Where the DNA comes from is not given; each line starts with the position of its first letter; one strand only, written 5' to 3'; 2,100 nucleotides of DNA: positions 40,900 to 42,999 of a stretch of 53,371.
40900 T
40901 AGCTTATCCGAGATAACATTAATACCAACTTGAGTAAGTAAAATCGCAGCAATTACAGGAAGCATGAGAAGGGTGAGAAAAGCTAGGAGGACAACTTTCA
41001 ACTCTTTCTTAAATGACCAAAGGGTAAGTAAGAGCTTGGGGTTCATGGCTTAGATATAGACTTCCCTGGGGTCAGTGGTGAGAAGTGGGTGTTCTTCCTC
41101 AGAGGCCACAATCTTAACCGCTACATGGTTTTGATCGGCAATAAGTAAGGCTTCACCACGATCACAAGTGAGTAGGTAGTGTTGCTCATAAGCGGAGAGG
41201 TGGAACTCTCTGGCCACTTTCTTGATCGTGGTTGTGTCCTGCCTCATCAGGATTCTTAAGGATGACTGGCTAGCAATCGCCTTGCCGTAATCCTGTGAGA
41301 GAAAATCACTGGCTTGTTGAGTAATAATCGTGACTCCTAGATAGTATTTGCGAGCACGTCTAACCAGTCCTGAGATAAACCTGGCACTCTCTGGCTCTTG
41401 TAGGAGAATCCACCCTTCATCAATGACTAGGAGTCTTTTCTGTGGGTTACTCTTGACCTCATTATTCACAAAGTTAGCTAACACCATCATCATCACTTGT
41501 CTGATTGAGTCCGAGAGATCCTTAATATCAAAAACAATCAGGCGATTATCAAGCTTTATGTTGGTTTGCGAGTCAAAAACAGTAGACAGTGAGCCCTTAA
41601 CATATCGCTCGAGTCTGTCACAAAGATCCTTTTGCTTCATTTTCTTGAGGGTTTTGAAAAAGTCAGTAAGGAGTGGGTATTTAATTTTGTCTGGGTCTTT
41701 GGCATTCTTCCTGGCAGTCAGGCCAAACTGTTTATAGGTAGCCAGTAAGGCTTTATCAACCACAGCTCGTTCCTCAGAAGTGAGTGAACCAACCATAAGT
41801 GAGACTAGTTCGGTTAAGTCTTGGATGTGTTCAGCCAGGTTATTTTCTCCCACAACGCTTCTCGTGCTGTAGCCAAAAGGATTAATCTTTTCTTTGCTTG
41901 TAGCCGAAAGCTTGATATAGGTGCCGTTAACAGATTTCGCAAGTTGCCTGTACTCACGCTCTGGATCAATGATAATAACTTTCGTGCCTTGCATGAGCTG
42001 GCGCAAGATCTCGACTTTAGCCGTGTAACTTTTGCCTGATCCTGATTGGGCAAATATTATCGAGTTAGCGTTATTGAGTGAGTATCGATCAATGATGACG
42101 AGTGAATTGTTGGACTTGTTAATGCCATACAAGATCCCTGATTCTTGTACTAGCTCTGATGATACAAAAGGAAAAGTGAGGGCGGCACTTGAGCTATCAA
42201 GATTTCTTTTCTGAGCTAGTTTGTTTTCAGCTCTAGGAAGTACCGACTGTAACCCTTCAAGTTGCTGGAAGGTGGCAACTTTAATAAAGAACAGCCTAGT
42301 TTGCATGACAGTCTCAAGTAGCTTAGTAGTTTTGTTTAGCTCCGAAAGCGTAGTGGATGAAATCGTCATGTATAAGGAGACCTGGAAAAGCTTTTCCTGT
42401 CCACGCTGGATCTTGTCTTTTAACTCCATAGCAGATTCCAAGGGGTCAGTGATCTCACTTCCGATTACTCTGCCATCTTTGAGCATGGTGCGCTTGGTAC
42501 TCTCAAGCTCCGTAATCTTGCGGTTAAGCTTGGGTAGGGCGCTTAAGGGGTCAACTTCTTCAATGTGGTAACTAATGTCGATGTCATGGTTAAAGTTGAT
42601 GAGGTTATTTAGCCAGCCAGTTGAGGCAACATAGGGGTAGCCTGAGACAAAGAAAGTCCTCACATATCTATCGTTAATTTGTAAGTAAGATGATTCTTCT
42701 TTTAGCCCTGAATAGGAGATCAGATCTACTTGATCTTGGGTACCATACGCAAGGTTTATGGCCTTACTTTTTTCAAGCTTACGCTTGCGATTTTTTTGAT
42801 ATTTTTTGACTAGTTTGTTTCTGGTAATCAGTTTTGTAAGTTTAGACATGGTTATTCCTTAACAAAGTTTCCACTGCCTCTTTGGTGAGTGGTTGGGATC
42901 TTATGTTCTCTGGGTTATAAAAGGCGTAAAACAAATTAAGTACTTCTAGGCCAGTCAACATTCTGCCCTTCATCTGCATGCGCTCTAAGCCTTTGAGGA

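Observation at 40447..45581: Compact Gram-positive-type T4SS-like operon without a visible coupling protein, relaxase, VirB8 or VirB11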

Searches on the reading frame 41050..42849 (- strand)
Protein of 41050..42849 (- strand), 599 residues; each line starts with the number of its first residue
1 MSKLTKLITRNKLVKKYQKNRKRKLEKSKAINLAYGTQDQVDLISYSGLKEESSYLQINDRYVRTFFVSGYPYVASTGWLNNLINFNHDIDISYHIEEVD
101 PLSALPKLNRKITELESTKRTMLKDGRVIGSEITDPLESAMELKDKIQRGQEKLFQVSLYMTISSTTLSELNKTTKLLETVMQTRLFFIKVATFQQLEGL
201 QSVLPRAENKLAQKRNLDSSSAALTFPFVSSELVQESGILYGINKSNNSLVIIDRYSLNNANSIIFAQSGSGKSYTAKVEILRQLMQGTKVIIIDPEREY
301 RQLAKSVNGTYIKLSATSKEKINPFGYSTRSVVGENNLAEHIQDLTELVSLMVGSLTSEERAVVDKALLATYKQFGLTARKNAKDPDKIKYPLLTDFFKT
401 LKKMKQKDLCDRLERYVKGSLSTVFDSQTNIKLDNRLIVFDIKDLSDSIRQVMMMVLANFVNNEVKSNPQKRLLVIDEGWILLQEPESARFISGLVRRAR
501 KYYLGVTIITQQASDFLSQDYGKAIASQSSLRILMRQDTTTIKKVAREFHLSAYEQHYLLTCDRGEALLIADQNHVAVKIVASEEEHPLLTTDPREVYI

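Call 6: search_protein_families(library=pfam, proteins=[window:41050-42849:-], max_evalue=1)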
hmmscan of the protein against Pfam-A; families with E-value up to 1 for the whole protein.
window:41050-42849:- (599 aa): 6 families
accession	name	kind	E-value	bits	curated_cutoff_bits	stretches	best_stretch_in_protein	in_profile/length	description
PF19044.6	P-loop_TraG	-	2e-24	86.4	25.8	1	256-565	25-348/413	TraG P-loop domain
PF12846.13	AAA_10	-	1.7e-17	64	27.5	1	258-544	19-311/362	AAA-like domain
PF01935.23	DUF87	-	5.4e-11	43.5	23.2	1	260-457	23-201/220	Helicase HerA, central domain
PF00270.35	DEAD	-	0.00096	19.4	26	1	259-345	13-92/167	DEAD/DEAH box helicase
PF06414.18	Zeta_toxin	-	0.065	13.1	22.3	1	264-323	20-77/199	Zeta toxin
PF11130.14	TraC_F_IV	-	0.083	12.3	28.1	1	132-205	300-372/375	TraC protein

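Call 7: search_protein_families(library=ncbifam, proteins=[window:41050-42849:-], max_evalue=1)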
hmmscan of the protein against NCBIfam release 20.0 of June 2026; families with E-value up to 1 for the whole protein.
window:41050-42849:- (599 aa): 14 families
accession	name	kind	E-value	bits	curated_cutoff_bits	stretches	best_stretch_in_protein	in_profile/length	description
NF045971.1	conju_CD1110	equivalog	2.9e-109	366.4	325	1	33-577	180-733/752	VirB4-like conjugal transfer ATPase, CD1110 family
NF045975.1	VirB4_plasma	equivalog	1.3e-93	314.3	590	1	11-586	272-889/894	Mbov_0397 family ICE element conjugal transfer ATPase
TIGR02746.1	TraC-F-type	equivalog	1.6e-59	201.7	567.05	1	106-597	271-776/800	type IV secretion system protein TraC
TIGR00929.1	VirB4_CagE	subfamily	3.5e-30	104.9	643.1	2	261-563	438-728/792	VirB4 family type IV secretion/conjugal transfer ATPase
NF010278.0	PRK13721.1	subfamily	8.1e-19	67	1177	1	188-547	397-771/874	type IV secretion system protein TraC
NF052333.1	ATPase_TcpF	exception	8.4e-15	53.7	1100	2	85-304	277-506/813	conjugal transfer ATPase TcpF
TIGR03783.1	Bac_Flav_CT_G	subfamily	1.3e-13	49.8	261.55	1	257-539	435-735/829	TraG family conjugative transposon ATPase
NF010447.0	PRK13873.1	equivalog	4.7e-10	38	1020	1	265-550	446-720/815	conjugal transfer protein TrbE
NF053655.1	CedD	equivalog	3.4e-09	35.9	600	1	265-516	226-463/527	DNA-translocating ATPase CedD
NF010473.0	PRK13898.1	equivalog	3.7e-06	25.3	1050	1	266-573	453-745/801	type IV secretion system ATPase VirB4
NF010404.0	PRK13830.1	subfamily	8e-06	23.9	810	1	262-515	458-697/818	conjugal transfer protein TrbE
NF010466.0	PRK13891.1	subfamily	0.0011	17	1322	1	404-518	619-735/852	conjugal transfer protein TrbE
TIGR03743.1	SXT_TraD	subfamily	0.0013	17.2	366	1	194-298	113-213/636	conjugative transfer system coupling protein TraD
TIGR04197.1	T7SS_SACOL2603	subfamily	0.47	11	26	0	522-550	47-75/85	TIGR04197 family type VII secretion effector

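Call 14: find_homologous_proteins(query=window:41050-42849:-, max_evalue=1e-10)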
Query window:41050-42849:- (599 aa): 7081 proteins with E <= 1e-10 among 8000 candidates; the best 120 are listed.
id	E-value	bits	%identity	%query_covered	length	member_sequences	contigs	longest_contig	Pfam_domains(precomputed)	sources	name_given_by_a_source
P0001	0.0e+0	1261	98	100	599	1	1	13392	PF19044.7,PF01935.24,PF12846.14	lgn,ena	-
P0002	0.0e+0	1261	98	100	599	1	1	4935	PF19044.7,PF01935.24,PF12846.14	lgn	-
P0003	0.0e+0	1260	98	100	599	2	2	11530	PF19044.7,PF01935.24,PF12846.14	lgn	-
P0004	0.0e+0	1258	97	100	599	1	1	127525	PF19044.7,PF01935.24,PF12846.14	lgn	-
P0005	0.0e+0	1257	97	100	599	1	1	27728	PF19044.7,PF01935.24,PF12846.14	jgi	-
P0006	0.0e+0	1257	97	100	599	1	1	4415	PF19044.7,PF01935.24,PF12846.14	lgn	-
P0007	0.0e+0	1256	97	100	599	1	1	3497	PF19044.7,PF01935.24,PF12846.14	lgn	-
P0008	0.0e+0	1254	97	100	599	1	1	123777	PF19044.7,PF01935.24,PF12846.14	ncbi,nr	ncbi:MAG: ATP-binding protein [Anaerolineae bacterium]|nr:ATP-binding protein [Anaerolineae bacteriu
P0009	0.0e+0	1251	97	100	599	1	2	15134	PF19044.7,PF01935.24,PF12846.14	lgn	-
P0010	0.0e+0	1248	98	99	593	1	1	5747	PF19044.7,PF01935.24,PF12846.14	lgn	-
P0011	0.0e+0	1248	96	100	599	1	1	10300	PF19044.7,PF01935.24,PF12846.14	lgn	-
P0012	0.0e+0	1233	95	100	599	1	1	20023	PF19044.7,PF01935.24,PF12846.14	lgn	-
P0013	0.0e+0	1123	85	100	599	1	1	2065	PF19044.7,PF01935.24,PF12846.14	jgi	jgi:conjugal transfer ATP-binding protein TraC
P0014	0.0e+0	1122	86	100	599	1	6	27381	PF19044.7,PF01935.24,PF12846.14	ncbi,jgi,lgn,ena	-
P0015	0.0e+0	1122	86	100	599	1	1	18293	PF19044.7,PF01935.24,PF12846.14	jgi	jgi:type IV secretory pathway VirB4 component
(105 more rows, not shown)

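Call 15: find_related_loci(query=window:41050-42849:-, collection=genome_contigs, flank=10000)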
Query window:41050-42849:- (599 aa) in genome_contigs; peptide patterns used: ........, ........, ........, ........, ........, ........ (x = any residue, [..] = any of these).
402 stretches matched a pattern; 282 encode a relative of the query (tblastn E <= 1e-3); the best 80 are kept; 80 distinct loci.
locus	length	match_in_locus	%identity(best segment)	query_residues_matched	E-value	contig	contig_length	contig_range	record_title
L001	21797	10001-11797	97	1-599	0e+0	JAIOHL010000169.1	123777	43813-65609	MAG: Anaerolineae bacterium isolate MAG_03 contig_155240, whole genome shotgun sequence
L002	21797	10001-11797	86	1-599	0e+0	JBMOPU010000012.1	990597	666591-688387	MAG: Patescibacteria group bacterium isolate Betzabe_MAG136 MAG136_14, whole genome shotgun sequence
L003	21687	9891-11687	86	1-599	0e+0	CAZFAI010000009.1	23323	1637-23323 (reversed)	MAG TPA_asm: uncultured Gammaproteobacteria bacterium isolate binchicken_co39_529 genome assembly, contig: NODE_5296_len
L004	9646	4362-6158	86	1-599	0e+0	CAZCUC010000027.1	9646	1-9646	MAG TPA_asm: uncultured Pseudomonadales bacterium isolate SRP286056_co1_428 genome assembly, contig: NODE_9270_length_96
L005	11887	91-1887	86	1-599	0e+0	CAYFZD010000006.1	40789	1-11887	MAG TPA_asm: uncultured Pseudomonadales bacterium isolate ERP113451_co1_113 genome assembly, contig: NODE_974_length_407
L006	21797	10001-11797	86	1-599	0e+0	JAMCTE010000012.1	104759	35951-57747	MAG: Patescibacteria group bacterium isolate FK_Sedi_A_Bin.181 NODE_247_length_104759_cov_3.62568, whole genome shotgun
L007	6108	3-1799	85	1-599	0e+0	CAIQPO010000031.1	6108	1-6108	Candidatus Collierbacteria bacterium isolate LaPlata_bin-3582 genome assembly, contig: bin-3582:31/97, whole genome shot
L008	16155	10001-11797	85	1-599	0e+0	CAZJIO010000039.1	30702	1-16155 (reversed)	MAG TPA_asm: uncultured Eubacteriales bacterium isolate SRP290908_co2_161 genome assembly, contig: NODE_1803_length_3070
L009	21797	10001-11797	85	1-599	0e+0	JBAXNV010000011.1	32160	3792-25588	MAG: bacterium isolate ELA488 MAG488_11, whole genome shotgun sequence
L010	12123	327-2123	85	1-599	0e+0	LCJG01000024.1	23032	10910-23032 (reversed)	MAG: Candidatus Collierbacteria bacterium GW2011_GWB1_44_6 UW68_C0024, whole genome shotgun sequence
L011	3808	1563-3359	85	1-599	0e+0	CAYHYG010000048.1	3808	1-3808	MAG TPA_asm: uncultured Gammaproteobacteria bacterium isolate ERP119705_co16_30 genome assembly, contig: NODE_19106_leng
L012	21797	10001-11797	85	1-599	0e+0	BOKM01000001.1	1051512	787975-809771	Patescibacteria group bacterium BroJett019 DNA, sequence1, whole genome shotgun sequence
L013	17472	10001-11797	84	1-599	0e+0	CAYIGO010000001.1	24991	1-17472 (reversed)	MAG TPA_asm: uncultured Gammaproteobacteria bacterium isolate ERP119705_co22_108 genome assembly, contig: NODE_1602_leng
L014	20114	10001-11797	84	1-599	0e+0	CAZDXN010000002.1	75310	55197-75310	MAG TPA_asm: uncultured Pseudomonadales bacterium isolate binchicken_co38_1253 genome assembly, contig: NODE_858_length_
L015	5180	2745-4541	84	1-599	0e+0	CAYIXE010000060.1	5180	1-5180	MAG TPA_asm: uncultured Gammaproteobacteria bacterium isolate ERP119705_co7_214 genome assembly, contig: NODE_12430_leng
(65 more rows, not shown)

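Call 44: find_encoding_contigs(protein=P0004, flank=10000, max_places=3)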
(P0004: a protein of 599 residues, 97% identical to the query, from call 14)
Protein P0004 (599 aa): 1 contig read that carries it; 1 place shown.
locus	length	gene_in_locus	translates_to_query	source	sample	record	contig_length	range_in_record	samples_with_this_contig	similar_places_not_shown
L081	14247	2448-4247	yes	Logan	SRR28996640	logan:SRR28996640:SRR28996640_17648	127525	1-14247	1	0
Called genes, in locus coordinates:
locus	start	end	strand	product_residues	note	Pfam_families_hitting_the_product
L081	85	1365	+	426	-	PF04956:TrbC (weak), PF18895:T4SS_pilin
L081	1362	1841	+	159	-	-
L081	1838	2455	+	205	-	PF26593:TraC-like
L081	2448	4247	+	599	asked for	PF01935:DUF87, PF12846:AAA_10, PF19044:P-loop_TraG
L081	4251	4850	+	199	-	PF01551:Peptidase_M23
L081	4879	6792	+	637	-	PF07693:KAP_NTPase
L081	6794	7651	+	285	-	PF28083:QatB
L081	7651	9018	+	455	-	-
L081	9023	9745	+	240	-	PF01026:TatD_DNase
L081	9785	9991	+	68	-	PF13560:HTH_31, PF12844:HTH_19, PF01381:HTH_3, PF13443:HTH_26 (weak)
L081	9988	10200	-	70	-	-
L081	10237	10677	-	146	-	PF13091:PLDc_2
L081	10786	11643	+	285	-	PF00892:EamA, PF03151:TPT (weak), PF00892:EamA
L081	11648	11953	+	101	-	PF01741:MscL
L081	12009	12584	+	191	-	-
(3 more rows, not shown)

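Call 45: find_encoding_contigs(protein=P0005, flank=10000, max_places=3)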
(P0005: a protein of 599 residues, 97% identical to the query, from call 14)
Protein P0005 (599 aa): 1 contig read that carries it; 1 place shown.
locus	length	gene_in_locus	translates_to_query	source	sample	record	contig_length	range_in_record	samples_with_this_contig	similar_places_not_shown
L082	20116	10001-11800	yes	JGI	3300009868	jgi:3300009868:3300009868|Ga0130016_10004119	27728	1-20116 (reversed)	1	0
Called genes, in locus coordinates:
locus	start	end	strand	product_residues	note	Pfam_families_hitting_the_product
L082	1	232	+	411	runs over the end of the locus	PF00078:RVT_1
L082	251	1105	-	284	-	PF07603:Lcl_C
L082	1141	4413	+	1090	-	PF00041:fn3 (faint), PF25788:Ig_Rha78A_N (faint), PF25059:FN3_DSCAM-DSCAML_C (faint), PF16655:PhoD_N (faint), PF16656:Pur_ac_phosph_N, PF23376:Fn3_VIN3 (faint)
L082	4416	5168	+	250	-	PF02463:SMC_N (weak), PF00005:ABC_tran, PF13304:AAA_21 (weak)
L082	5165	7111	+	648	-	PF12704:MacB_PCD, PF02687:FtsX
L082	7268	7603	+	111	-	PF04956:TrbC, PF18895:T4SS_pilin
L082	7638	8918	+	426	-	PF18895:T4SS_pilin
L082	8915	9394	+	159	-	-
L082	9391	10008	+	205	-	PF26593:TraC-like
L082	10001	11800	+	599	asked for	PF01935:DUF87, PF12846:AAA_10, PF19044:P-loop_TraG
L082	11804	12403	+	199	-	PF01551:Peptidase_M23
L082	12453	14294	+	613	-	PF02463:SMC_N (faint), PF13175:AAA_15, PF13476:AAA_23 (weak), PF13304:AAA_21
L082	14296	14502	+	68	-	PF13560:HTH_31, PF12844:HTH_19, PF01381:HTH_3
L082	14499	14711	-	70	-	-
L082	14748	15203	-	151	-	PF13091:PLDc_2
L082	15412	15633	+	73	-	-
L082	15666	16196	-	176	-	-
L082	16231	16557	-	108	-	PF01035:DNA_binding_1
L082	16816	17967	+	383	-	PF00919:UPF0004, PF04055:Radical_SAM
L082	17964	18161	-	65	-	-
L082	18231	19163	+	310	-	PF01715:IPPT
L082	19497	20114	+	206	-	?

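Call 57: search_solved_structures(query=window:41050-42849:-, max_evalue=0.001)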
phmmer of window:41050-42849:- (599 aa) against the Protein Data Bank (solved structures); distinct sequences matched with E-value up to 0.001: 1.
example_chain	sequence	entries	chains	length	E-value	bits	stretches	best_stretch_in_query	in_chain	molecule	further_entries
4ag5_A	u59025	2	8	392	3.6e-47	164.5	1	235-591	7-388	TYPE IV SECRETORY PATHWAY VIRB4 COMPONENTS-LIKE PROTEIN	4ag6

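Call 65: find_related_loci(query=A4, collection=metagenome_contigs, flank=10000)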
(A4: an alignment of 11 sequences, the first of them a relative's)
Query A4 (256 aa) in metagenome_contigs; peptide patterns used: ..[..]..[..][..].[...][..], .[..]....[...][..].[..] (x = any residue, [..] = any of these).
327 stretches matched a pattern; 184 encode a relative of the query (tblastn E <= 1e-3); the best 80 are kept; 80 distinct loci.
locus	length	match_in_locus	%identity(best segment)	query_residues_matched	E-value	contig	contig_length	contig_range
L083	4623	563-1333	77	1-256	3e-139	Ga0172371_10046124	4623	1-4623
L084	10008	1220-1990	77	1-256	3e-136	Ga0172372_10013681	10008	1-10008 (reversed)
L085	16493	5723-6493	77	1-256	3e-136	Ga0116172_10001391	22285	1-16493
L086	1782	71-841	76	1-256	2e-145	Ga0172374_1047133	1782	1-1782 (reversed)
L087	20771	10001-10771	76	1-256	5e-135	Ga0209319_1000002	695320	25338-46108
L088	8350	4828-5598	77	1-256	4e-135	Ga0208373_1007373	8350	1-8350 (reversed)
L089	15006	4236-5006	77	1-256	5e-135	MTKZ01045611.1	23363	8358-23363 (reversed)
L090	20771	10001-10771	76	1-256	5e-135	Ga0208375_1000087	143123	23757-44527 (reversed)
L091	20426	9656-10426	76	1-256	9e-135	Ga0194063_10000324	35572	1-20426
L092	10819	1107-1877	75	1-256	5e-134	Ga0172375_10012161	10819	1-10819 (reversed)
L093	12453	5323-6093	76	1-256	3e-134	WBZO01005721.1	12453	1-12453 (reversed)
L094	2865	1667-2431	76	1-254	3e-140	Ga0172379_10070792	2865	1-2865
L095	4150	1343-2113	75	1-256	1e-135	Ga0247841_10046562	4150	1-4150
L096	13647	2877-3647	75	1-256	3e-132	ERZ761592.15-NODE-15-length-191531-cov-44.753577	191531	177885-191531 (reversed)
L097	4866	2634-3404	75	1-256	2e-133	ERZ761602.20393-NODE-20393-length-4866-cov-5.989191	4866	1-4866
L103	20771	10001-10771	68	1-256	9e-125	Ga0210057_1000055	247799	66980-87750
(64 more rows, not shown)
